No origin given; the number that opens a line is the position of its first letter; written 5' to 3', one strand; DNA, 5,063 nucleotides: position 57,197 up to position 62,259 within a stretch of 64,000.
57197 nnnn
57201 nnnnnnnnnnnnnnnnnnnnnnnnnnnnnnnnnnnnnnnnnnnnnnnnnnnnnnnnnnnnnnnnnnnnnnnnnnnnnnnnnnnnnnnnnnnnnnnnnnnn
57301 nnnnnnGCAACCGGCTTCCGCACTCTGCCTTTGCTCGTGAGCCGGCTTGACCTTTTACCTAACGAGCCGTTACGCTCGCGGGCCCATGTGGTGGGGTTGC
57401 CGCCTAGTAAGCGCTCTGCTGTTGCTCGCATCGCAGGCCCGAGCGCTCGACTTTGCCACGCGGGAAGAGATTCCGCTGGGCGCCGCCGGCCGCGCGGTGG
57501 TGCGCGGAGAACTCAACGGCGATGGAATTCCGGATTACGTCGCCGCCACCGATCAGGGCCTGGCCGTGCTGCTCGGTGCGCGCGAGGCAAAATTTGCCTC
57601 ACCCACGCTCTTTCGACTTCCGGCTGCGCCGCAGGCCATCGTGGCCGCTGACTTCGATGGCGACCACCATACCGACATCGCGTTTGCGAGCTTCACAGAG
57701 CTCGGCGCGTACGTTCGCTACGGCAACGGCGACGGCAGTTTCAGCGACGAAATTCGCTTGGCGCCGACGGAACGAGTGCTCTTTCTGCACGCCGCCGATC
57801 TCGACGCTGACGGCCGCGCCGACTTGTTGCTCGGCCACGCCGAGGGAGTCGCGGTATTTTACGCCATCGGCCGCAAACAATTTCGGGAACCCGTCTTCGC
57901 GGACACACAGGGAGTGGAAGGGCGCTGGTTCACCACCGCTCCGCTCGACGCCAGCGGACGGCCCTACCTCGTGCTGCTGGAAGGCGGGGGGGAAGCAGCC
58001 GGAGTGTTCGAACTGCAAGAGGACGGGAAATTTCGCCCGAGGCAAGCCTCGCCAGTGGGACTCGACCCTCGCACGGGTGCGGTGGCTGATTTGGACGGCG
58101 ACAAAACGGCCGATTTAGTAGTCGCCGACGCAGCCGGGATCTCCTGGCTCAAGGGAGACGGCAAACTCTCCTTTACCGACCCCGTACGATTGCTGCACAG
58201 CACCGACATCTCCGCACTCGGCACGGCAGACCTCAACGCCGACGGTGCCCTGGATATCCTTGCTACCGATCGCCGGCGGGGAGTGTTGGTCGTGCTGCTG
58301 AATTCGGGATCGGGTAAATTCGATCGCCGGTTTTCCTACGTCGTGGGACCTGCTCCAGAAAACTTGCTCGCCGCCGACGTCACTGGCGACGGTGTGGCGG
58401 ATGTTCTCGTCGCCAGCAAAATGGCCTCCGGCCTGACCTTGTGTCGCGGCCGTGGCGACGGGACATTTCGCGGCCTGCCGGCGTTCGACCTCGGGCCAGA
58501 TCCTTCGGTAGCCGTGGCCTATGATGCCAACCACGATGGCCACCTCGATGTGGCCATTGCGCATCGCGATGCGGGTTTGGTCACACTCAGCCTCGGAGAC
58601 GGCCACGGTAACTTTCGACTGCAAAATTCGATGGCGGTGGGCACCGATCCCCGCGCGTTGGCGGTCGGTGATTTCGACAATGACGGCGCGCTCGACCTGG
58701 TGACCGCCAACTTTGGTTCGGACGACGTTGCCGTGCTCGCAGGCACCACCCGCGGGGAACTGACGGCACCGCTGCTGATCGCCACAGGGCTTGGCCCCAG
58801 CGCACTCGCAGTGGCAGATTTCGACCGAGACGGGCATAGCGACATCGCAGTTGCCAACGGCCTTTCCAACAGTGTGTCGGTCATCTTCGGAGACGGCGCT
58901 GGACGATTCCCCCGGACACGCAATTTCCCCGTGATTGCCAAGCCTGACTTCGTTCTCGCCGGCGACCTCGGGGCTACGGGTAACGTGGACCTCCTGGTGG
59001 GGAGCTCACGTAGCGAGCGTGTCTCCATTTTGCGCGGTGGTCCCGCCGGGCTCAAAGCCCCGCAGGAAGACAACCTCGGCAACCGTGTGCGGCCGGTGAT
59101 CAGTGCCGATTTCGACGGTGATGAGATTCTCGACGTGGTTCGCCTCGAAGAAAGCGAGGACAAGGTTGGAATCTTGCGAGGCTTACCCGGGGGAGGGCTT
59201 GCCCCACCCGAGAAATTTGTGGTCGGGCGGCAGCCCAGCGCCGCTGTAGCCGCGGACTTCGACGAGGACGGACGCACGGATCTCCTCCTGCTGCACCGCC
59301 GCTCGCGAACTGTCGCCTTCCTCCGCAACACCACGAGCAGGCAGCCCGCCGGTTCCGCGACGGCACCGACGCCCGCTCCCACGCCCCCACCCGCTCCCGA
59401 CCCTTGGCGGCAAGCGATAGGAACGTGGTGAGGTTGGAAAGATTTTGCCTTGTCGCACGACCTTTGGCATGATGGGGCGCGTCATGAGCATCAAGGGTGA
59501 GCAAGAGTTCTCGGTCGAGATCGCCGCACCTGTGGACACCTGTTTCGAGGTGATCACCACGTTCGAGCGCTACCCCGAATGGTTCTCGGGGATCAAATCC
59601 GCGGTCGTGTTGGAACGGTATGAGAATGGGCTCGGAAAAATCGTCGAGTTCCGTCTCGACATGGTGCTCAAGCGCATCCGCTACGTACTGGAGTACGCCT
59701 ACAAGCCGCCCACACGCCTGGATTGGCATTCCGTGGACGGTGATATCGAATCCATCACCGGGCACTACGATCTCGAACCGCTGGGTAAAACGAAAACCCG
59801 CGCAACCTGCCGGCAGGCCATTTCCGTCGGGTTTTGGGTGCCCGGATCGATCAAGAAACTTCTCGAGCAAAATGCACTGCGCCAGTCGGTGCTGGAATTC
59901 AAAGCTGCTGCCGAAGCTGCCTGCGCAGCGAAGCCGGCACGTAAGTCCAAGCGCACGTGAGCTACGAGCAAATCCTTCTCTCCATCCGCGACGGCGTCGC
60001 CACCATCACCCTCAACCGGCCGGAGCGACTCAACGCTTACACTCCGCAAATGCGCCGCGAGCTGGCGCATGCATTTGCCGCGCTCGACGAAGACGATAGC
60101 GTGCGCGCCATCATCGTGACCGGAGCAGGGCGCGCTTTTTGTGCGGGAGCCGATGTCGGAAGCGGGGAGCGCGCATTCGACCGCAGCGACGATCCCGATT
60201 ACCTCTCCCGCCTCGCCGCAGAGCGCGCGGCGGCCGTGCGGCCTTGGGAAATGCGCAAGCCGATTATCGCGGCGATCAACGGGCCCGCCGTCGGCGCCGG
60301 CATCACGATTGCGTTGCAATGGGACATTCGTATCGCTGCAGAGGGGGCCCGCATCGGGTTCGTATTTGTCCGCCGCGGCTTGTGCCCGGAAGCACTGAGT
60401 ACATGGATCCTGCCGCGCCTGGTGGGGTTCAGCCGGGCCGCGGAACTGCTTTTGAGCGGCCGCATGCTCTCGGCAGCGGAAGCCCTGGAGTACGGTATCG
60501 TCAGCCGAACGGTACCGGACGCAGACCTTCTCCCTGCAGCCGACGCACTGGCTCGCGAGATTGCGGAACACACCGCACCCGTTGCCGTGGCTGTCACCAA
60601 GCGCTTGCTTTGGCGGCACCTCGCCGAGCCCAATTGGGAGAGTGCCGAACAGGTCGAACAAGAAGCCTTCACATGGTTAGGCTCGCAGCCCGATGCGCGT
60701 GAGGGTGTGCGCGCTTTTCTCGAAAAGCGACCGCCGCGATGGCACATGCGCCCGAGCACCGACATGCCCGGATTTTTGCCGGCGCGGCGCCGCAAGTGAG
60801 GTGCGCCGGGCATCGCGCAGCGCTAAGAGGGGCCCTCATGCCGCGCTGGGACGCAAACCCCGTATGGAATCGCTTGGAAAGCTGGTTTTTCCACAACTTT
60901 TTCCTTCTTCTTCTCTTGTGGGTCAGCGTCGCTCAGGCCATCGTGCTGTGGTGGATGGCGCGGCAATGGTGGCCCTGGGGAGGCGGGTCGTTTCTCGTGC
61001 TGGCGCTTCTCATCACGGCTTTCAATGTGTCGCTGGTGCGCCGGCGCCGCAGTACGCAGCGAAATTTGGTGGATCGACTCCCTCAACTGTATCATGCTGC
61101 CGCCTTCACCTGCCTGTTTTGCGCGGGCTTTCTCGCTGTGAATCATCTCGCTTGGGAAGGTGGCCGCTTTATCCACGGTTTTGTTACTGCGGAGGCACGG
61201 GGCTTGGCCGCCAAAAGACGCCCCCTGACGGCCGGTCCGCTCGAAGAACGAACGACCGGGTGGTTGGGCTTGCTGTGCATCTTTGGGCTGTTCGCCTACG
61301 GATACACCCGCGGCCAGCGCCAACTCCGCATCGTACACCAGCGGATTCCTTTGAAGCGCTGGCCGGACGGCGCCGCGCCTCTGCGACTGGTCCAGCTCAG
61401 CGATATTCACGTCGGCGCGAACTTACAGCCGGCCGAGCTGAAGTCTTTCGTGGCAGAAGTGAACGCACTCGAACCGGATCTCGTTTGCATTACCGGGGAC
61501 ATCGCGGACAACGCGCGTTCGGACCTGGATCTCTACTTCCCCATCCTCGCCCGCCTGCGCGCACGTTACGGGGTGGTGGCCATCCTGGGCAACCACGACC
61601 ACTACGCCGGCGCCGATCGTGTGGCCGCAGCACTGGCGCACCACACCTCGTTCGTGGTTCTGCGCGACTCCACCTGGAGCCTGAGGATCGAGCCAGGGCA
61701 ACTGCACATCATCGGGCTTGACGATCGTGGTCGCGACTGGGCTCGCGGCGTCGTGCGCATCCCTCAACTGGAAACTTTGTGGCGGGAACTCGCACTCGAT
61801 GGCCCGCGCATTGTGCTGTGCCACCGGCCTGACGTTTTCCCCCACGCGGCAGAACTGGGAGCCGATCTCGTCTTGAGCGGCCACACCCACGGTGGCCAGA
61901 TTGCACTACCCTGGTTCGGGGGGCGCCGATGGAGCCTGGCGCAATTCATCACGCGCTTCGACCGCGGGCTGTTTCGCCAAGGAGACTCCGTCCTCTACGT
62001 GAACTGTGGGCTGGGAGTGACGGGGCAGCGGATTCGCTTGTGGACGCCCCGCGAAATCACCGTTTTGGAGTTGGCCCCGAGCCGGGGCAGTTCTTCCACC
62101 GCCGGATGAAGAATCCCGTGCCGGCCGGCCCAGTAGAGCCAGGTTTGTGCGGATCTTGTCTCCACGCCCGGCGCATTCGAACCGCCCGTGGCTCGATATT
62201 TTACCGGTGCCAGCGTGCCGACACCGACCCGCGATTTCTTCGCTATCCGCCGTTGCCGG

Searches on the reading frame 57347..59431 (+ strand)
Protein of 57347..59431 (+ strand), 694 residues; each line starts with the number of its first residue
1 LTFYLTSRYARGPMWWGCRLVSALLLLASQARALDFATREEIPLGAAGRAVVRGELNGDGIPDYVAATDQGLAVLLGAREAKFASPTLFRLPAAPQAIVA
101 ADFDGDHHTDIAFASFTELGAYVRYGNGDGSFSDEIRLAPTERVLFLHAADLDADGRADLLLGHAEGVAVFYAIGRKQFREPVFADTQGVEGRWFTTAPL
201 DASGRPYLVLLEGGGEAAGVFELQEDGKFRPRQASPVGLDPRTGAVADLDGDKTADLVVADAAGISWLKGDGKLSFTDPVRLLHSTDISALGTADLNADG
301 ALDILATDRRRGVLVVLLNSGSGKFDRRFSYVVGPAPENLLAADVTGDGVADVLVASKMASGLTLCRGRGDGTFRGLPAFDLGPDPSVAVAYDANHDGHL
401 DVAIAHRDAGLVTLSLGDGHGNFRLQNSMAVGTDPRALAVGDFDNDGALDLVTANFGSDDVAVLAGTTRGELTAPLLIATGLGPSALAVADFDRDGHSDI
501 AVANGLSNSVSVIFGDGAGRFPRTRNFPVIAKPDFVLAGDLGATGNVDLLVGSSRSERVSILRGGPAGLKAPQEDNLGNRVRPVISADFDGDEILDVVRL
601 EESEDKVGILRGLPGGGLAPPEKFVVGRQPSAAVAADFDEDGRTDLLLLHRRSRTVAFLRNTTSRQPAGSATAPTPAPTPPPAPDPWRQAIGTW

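Call 85: search_protein_families(library=pfam, proteins=[window:57347-59431:+], max_evalue=0.00001)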
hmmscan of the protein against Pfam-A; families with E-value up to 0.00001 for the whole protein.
window:57347-59431:+ (694 aa): 2 families
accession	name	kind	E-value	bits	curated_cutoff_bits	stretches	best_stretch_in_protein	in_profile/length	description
PF13517.12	FG-GAP_3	-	6.1e-73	241.8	26.9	8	442-502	1-61/61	FG-GAP-like repeat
PF01839.29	FG-GAP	-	2.9e-27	94.5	22.1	0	484-519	2-32/37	FG-GAP repeat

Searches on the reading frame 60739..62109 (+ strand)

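Call 85: search_protein_families(library=pfam, proteins=[window:60739-62109:+], max_evalue=0.00001)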
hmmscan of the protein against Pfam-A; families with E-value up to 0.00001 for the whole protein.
window:60739-62109:+ (456 aa): 2 families
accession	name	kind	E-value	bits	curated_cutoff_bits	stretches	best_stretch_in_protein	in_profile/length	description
PF00149.33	Metallophos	-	3.1e-13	51.1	21.5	1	215-385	1-190/191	Calcineurin-like phosphoesterase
PF12850.12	Metallophos_2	-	1.1e-06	29.2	27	1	216-385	2-118/154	Calcineurin-like phosphoesterase superfamily domain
